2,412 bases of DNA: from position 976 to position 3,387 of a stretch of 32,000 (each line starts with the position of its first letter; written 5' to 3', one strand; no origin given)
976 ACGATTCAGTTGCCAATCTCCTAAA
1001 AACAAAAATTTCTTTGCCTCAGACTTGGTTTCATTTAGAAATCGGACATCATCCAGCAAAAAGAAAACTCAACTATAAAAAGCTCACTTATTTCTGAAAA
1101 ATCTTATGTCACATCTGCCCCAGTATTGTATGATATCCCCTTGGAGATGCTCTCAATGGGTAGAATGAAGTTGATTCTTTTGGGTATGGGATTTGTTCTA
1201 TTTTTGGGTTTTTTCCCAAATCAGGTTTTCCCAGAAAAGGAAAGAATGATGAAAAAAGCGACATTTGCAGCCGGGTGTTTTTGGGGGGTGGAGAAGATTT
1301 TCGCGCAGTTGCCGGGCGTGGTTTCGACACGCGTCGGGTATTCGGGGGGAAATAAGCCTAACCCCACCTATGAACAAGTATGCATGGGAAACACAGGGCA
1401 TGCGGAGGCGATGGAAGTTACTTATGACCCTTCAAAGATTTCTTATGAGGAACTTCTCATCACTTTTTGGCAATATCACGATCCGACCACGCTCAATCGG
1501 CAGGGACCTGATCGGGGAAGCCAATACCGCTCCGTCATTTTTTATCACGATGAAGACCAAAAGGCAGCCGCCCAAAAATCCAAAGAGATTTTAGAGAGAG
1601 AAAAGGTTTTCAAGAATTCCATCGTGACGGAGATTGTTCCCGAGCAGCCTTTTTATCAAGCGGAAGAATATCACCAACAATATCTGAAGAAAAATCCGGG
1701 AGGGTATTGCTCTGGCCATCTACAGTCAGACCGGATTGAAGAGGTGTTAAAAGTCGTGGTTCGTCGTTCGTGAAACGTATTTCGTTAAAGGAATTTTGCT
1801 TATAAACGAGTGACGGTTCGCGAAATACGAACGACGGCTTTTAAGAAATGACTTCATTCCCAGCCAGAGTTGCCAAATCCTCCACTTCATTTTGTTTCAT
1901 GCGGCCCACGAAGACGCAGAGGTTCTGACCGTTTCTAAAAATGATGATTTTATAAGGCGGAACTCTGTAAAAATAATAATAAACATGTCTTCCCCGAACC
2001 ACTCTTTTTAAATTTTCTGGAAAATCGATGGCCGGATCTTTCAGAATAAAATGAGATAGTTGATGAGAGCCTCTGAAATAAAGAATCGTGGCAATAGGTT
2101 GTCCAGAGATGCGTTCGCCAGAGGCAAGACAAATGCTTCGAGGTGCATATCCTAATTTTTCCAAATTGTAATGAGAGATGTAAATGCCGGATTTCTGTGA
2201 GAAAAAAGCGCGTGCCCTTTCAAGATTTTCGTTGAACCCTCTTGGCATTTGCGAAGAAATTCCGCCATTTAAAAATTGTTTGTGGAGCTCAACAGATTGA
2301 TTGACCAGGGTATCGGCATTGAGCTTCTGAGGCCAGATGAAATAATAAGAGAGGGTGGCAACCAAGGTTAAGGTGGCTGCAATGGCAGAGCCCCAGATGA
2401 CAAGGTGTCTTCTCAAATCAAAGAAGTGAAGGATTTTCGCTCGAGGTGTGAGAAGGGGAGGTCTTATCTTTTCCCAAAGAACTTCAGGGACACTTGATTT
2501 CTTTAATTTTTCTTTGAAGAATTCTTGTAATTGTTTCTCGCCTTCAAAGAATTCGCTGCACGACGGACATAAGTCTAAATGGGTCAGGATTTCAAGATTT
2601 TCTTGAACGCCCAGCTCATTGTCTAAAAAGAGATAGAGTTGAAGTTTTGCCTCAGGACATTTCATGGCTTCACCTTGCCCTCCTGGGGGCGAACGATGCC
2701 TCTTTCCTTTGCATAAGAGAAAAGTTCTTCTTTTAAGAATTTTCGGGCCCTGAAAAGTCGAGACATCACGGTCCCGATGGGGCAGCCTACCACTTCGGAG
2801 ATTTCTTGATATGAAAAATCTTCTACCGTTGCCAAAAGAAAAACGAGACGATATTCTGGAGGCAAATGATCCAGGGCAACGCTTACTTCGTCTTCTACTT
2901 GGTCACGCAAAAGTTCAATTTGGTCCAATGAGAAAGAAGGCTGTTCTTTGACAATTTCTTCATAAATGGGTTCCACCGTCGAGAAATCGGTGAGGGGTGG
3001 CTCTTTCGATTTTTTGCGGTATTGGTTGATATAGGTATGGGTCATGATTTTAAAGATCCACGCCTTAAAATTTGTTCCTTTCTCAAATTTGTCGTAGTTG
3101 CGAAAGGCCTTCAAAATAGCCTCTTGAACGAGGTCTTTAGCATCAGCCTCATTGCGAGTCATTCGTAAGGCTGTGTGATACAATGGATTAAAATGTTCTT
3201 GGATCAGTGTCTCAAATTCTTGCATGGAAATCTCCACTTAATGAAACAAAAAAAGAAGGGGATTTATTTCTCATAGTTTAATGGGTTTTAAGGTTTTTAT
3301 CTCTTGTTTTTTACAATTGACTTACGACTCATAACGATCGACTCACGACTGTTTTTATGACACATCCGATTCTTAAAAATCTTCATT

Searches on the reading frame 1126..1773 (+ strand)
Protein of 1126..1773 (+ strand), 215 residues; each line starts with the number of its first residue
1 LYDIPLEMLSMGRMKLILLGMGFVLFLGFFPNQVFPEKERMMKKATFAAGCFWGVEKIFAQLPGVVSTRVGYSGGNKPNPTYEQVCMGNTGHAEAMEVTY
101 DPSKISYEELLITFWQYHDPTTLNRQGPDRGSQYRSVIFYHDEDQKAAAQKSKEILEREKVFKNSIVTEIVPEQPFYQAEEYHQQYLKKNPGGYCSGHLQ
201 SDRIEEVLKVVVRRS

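Call 7: search_protein_families(library=ncbifam, proteins=[window:1126-1773:+])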
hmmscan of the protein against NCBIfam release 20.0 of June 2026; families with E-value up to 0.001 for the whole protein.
window:1126-1773:+ (215 aa): 5 families
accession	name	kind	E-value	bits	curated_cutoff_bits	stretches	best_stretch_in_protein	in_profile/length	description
TIGR00401.1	msrA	equivalog_domain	1.1e-68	230.5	108.1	1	43-195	1-153/153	peptide-methionine (S)-S-oxide reductase MsrA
NF004042.0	PRK05550.1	equivalog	5.5e-68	229.3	330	1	27-197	119-287/293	bifunctional methionine sulfoxide reductase B/A protein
NF010625.0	PRK14018.1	equivalog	1.4e-50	172.3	522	1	42-200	198-353/521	bifunctional peptide-methionine (S)-S-oxide reductase MsrA/peptide-methionine (R)-S-oxide reductase MsrB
NF004038.0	PRK05528.1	equivalog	2.7e-26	92.5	200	1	43-199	2-147/157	peptide-methionine (S)-S-oxide reductase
NF041383.1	Trx_VPGUxxT_two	exception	6.7e-09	35.8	275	1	38-113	141-199/287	VPGUxxT family thioredoxin-like (seleno)protein, type 2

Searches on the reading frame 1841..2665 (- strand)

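Call 7: search_protein_families(library=ncbifam, proteins=[window:1841-2665:-])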
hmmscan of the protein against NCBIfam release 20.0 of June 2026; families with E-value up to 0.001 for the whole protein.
window:1841-2665:- (274 aa): 2 families
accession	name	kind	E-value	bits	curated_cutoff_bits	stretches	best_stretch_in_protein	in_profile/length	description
TIGR03988.1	antisig_RsrA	equivalog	3.4e-10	39.9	62.5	1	2-68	1-67/77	mycothiol system anti-sigma-R factor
NF052368.1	antisigmaE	subfamily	6.6e-05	22.7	50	1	1-40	2-41/48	anti-sigma factor family protein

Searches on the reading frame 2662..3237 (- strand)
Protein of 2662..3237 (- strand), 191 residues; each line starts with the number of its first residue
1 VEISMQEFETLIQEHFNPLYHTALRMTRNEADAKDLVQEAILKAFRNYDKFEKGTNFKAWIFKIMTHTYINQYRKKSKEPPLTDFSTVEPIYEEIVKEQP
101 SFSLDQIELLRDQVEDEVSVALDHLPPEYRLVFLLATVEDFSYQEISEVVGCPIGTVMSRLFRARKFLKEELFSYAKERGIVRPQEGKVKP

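Call 7: search_protein_families(library=ncbifam, proteins=[window:2662-3237:-])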
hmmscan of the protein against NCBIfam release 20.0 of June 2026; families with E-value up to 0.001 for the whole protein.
window:2662-3237:- (191 aa): 88 families (the best 25 are shown)
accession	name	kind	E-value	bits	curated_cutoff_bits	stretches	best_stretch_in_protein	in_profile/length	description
TIGR02947.1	SigH_actino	hypoth_equivalog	2e-53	181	251.55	1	6-183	11-190/193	RNA polymerase sigma-70 factor, TIGR02947 family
NF008888.0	PRK11922.1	equivalog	1.1e-33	116.8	204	1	6-173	30-197/231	RNA polymerase sigma factor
NF009198.0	PRK12546.1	equivalog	1.1e-32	113.2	270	1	10-172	11-161/188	RNA polymerase sigma factor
NF009185.0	PRK12533.1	equivalog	2.7e-32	112.2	248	1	6-179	29-200/231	RNA polymerase sigma factor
NF007223.0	PRK09641.1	equivalog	7.4e-31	107.4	209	1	7-172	19-184/187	RNA polymerase sigma factor SigW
TIGR02937.1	sigma70-ECF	superfamily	1.5e-30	106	42.9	1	7-172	2-165/165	sigma-70 family RNA polymerase sigma factor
NF007229.0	PRK09647.1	equivalog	1.7e-30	106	265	1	4-178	42-208/220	RNA polymerase sigma factor SigE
NF058625.1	sigma_PG0214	equivalog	9.1e-29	100.3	130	1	4-175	2-164/170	GFO_1088 family ECF-type sigma factor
TIGR02950.1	SigM_subfam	subfamily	2.2e-28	99.1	147.95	1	9-171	3-157/159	RNA polymerase sigma factor, SigM family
NF007216.0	PRK09638.1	equivalog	2.8e-28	98.9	194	1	8-172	20-174/180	RNA polymerase sigma factor SigY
NF009174.0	PRK12522.1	equivalog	1e-27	97.3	217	1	7-175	4-170/175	RNA polymerase sigma factor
TIGR02939.1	RpoE_Sigma70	equivalog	3.6e-27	95.6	236.15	1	6-172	20-186/190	RNA polymerase sigma factor RpoE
NF009166.1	PRK12513.1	equivalog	4.7e-27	95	206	1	6-176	22-190/193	RNA polymerase sigma factor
NF009164.0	PRK12511.1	equivalog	5.7e-27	94.4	185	1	12-170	10-157/182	RNA polymerase sigma factor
TIGR02954.1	Sig70_famx3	hypoth_equivalog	6e-27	94.5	188.5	1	4-172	14-167/170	RNA polymerase sigma-70 factor, TIGR02954 family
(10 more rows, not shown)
